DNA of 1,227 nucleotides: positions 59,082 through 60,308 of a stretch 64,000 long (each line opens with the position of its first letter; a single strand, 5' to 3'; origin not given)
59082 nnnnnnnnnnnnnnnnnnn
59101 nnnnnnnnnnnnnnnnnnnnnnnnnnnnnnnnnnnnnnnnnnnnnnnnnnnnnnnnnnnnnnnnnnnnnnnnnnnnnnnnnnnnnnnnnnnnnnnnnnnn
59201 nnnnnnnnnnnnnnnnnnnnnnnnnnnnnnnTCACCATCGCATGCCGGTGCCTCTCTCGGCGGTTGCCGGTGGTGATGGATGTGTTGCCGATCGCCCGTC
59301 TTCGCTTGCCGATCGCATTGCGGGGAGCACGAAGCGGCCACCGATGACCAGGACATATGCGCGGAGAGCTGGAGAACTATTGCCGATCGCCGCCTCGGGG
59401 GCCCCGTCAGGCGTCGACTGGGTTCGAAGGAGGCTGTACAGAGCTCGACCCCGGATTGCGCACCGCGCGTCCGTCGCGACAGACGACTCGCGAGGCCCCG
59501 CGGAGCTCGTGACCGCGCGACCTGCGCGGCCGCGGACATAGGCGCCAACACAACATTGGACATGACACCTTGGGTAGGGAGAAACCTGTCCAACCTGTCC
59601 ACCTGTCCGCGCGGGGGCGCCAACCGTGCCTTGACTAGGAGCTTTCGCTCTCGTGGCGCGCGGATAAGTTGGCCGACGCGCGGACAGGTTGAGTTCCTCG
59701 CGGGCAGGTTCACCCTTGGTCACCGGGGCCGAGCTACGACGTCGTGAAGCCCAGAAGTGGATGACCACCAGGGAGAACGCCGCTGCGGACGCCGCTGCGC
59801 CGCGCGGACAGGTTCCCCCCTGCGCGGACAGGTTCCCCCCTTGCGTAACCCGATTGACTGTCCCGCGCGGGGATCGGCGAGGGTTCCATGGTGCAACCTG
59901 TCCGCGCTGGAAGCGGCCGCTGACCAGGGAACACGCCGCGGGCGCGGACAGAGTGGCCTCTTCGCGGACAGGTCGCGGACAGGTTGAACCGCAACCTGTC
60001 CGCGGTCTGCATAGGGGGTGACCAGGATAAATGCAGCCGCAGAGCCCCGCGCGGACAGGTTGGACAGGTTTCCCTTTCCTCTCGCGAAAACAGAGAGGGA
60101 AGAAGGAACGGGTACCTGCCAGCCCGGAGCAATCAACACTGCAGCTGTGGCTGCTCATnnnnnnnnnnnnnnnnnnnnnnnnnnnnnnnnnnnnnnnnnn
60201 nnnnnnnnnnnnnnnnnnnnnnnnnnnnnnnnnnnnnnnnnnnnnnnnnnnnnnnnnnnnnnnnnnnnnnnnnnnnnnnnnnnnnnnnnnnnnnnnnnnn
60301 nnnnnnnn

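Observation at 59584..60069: Dense bidirectional field of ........(T) iterons in a ~900-bp gene-free gap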

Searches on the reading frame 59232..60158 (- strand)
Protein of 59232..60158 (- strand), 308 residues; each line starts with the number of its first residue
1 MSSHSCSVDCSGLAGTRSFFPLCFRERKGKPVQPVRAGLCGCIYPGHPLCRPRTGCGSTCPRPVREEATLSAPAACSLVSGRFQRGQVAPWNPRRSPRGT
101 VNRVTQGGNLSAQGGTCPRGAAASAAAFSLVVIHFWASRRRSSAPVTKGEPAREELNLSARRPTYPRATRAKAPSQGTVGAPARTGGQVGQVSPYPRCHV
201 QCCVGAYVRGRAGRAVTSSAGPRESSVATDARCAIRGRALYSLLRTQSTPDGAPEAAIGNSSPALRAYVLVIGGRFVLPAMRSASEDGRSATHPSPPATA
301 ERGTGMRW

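Call 8: search_protein_families(library=pfam, proteins=[window:59232-60158:-], max_evalue=0.01)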
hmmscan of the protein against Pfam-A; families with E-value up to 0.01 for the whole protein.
window:59232-60158:- (308 aa): 0 families

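Call 10: search_protein_families(library=phrogs, proteins=[window:59232-60158:-], max_evalue=0.01)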
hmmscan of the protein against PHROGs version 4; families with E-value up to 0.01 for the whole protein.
window:59232-60158:- (308 aa): 0 families

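Call 11: search_protein_families(library=ncbifam, proteins=[window:59232-60158:-], max_evalue=0.01)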
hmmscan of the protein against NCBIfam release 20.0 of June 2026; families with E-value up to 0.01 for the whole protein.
window:59232-60158:- (308 aa): 0 families
